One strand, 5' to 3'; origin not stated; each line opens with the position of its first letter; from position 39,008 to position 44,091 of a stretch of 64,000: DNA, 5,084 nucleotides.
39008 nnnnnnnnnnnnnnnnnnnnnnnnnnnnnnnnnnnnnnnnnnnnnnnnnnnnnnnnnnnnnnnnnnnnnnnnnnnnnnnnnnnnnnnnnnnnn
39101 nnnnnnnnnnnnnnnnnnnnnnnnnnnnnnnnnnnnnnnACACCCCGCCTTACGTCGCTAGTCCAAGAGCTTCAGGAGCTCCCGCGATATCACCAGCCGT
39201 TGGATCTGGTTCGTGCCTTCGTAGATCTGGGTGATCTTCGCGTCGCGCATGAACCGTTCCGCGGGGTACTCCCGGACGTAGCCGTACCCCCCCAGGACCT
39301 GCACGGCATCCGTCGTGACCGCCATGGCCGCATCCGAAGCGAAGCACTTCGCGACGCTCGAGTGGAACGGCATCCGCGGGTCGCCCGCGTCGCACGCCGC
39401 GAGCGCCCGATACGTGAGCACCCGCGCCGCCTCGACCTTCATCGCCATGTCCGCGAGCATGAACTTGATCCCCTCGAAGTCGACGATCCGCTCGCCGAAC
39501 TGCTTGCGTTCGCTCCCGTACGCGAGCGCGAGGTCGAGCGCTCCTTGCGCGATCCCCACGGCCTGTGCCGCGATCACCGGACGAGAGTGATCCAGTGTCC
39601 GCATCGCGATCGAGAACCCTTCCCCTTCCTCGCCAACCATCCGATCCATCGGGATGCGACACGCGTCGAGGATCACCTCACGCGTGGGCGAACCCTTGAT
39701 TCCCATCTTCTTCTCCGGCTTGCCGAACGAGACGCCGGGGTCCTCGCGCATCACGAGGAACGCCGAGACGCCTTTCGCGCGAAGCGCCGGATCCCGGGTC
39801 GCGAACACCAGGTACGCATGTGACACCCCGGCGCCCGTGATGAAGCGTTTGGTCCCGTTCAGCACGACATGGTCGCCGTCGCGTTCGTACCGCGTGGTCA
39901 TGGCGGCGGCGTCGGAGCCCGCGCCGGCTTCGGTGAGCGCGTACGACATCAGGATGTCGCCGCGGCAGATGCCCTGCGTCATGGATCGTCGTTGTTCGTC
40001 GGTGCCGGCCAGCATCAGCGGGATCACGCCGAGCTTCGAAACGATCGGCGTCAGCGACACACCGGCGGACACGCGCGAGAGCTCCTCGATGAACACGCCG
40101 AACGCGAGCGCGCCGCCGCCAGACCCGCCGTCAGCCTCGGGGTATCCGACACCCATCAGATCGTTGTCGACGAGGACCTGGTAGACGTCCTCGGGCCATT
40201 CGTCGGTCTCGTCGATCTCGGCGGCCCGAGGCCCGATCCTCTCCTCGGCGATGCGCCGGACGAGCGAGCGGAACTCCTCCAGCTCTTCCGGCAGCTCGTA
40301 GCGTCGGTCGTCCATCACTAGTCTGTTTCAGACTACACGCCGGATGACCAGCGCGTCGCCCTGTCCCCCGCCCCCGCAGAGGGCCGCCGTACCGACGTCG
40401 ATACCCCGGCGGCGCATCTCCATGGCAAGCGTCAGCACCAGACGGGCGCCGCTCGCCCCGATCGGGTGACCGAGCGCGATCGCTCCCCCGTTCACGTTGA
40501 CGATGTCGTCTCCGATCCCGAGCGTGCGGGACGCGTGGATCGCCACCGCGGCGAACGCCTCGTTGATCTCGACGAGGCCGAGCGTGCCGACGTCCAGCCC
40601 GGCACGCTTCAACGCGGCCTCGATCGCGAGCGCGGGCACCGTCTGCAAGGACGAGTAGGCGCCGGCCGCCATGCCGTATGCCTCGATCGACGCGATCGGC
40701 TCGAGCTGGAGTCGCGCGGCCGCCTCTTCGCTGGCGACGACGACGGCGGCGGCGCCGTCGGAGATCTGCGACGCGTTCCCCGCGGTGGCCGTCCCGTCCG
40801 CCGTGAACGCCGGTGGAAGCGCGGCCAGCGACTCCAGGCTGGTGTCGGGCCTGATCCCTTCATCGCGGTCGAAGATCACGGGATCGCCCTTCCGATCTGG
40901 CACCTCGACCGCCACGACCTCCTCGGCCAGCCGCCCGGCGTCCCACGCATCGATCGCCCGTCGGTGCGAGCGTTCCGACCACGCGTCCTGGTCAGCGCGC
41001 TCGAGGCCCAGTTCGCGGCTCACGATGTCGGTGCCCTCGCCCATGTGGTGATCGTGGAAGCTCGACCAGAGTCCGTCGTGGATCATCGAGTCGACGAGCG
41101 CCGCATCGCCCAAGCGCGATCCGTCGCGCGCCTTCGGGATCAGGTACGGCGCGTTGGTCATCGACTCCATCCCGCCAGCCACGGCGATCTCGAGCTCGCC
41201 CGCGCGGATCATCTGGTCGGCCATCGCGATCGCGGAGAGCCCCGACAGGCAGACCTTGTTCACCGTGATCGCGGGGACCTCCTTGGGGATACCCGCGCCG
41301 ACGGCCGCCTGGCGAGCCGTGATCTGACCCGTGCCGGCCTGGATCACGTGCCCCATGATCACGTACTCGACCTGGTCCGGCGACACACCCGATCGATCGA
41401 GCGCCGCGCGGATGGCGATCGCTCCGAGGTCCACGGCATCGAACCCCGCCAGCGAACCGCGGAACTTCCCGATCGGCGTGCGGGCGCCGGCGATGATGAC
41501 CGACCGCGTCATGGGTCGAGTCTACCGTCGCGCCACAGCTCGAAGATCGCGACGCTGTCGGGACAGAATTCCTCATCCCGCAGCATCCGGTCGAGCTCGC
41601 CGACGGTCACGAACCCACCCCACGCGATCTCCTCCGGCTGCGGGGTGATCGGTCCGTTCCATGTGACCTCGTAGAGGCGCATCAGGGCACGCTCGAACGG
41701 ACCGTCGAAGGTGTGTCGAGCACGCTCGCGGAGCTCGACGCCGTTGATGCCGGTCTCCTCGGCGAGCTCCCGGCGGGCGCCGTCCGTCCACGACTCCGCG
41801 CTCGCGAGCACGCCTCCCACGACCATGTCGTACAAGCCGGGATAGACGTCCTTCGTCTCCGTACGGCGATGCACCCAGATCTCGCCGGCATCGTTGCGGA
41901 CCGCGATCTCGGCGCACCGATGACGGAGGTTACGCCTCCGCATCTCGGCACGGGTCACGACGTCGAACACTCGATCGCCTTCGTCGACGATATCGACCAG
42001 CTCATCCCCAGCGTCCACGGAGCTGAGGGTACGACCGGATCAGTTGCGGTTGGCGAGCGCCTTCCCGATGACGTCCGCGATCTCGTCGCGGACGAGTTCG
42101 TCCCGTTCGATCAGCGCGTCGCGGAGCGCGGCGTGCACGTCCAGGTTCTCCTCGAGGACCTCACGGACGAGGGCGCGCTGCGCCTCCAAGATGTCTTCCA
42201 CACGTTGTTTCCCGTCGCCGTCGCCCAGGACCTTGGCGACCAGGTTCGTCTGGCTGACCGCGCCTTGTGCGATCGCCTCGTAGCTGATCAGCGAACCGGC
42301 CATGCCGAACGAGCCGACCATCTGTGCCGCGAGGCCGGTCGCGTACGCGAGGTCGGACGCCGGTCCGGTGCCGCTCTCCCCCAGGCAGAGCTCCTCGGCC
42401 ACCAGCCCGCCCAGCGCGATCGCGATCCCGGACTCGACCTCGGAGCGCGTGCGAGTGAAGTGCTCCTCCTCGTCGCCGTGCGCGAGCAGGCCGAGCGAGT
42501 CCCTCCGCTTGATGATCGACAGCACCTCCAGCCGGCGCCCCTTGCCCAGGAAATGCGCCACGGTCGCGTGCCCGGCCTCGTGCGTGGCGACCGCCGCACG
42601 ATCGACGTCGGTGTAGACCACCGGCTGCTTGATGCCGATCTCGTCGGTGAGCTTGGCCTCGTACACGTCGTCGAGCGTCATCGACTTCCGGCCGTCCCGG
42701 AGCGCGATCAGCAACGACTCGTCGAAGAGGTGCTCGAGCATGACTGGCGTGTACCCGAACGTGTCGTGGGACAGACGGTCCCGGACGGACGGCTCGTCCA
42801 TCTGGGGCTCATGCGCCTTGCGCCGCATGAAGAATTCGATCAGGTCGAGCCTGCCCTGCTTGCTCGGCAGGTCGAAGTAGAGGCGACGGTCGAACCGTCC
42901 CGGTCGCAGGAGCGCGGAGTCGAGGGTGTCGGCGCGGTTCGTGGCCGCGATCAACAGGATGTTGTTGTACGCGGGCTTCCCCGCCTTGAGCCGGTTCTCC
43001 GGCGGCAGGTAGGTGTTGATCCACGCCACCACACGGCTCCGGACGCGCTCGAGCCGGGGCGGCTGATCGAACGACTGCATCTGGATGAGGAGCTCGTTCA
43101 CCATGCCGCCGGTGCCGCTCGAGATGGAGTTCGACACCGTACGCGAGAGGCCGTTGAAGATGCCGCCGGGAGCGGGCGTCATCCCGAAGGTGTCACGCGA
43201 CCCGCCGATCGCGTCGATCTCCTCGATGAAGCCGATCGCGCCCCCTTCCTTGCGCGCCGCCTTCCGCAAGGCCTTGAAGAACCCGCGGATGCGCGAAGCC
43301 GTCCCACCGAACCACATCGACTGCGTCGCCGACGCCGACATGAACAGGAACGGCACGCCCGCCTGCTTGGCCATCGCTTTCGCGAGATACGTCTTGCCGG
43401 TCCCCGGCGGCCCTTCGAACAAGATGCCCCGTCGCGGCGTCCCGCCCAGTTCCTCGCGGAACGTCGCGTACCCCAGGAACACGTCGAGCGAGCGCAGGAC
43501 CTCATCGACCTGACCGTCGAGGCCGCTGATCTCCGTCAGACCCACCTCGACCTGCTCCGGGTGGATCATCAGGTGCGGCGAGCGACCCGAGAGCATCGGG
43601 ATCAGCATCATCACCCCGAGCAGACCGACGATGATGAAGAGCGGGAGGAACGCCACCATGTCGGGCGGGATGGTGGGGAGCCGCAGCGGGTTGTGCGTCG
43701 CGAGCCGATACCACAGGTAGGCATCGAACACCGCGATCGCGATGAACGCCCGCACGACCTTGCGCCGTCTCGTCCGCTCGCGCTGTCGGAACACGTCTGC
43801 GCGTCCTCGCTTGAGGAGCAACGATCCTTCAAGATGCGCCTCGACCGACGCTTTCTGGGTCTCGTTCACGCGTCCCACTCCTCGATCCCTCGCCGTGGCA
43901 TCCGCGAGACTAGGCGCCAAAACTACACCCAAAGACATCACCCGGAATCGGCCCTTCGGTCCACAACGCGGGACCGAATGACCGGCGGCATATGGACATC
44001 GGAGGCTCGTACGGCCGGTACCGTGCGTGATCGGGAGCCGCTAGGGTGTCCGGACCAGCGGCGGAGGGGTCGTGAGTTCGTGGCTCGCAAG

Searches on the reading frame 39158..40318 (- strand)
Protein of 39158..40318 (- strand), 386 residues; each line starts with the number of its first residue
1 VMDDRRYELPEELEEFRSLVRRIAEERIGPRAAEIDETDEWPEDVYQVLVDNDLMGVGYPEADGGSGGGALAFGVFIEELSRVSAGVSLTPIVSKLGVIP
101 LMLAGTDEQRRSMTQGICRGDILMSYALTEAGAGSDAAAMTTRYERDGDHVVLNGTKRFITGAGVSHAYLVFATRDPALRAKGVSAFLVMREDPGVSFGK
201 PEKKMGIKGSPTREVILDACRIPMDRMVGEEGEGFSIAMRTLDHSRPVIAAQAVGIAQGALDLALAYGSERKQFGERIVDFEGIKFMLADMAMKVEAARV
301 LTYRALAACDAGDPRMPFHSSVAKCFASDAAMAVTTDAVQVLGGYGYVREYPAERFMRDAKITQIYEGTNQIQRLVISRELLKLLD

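Call 53: search_protein_families(library=pfam, proteins=[window:39158-40318:-], max_evalue=0.00001)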
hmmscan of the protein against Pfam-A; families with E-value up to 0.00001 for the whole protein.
window:39158-40318:- (386 aa): 4 families
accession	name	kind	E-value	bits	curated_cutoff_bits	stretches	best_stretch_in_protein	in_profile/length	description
PF00441.29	Acyl-CoA_dh_1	-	4.9e-51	173.2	22.4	1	232-382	1-150/150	Acyl-CoA dehydrogenase, C-terminal domain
PF02770.24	Acyl-CoA_dh_M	-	2.2e-25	89.1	33.3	1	126-220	2-97/97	Acyl-CoA dehydrogenase, middle domain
PF02771.21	Acyl-CoA_dh_N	-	5.6e-25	88.4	22.9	1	11-121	2-113/113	Acyl-CoA dehydrogenase, N-terminal domain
PF08028.16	Acyl-CoA_dh_2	-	2.3e-24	86.6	22.7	1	248-370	2-133/134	Acyl-CoA dehydrogenase, C-terminal domain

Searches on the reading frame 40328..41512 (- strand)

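Call 53: search_protein_families(library=pfam, proteins=[window:40328-41512:-], max_evalue=0.00001)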
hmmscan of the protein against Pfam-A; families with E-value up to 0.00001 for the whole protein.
window:40328-41512:- (394 aa): 2 families
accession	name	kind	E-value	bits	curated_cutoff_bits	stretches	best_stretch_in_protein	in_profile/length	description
PF00108.29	Thiolase_N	-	6e-92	308.1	26.4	1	5-263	2-260/260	Thiolase, N-terminal domain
PF02803.24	Thiolase_C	-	5.9e-40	136.2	27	1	271-391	2-122/123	Thiolase, C-terminal domain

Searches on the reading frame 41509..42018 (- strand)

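Call 53: search_protein_families(library=pfam, proteins=[window:41509-42018:-], max_evalue=0.00001)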
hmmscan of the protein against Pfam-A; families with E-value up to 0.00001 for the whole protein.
window:41509-42018:- (169 aa): 1 family
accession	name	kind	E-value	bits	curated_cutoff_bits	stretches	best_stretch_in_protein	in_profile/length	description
PF00293.34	NUDIX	-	2.4e-14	53.9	21.1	1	32-144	2-119/134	NUDIX domain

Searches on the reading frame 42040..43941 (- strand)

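Call 53: search_protein_families(library=pfam, proteins=[window:42040-43941:-], max_evalue=0.00001)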
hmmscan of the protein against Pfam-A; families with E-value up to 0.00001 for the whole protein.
window:42040-43941:- (633 aa): 2 families
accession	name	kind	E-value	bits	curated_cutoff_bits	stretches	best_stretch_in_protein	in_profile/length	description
PF00004.35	AAA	-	2.9e-29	102.6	21.2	1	173-358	1-131/131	ATPase family associated with various cellular activities (AAA)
PF01434.24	Peptidase_M41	-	4.1e-27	95.7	29.9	1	443-623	3-190/191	Peptidase family M41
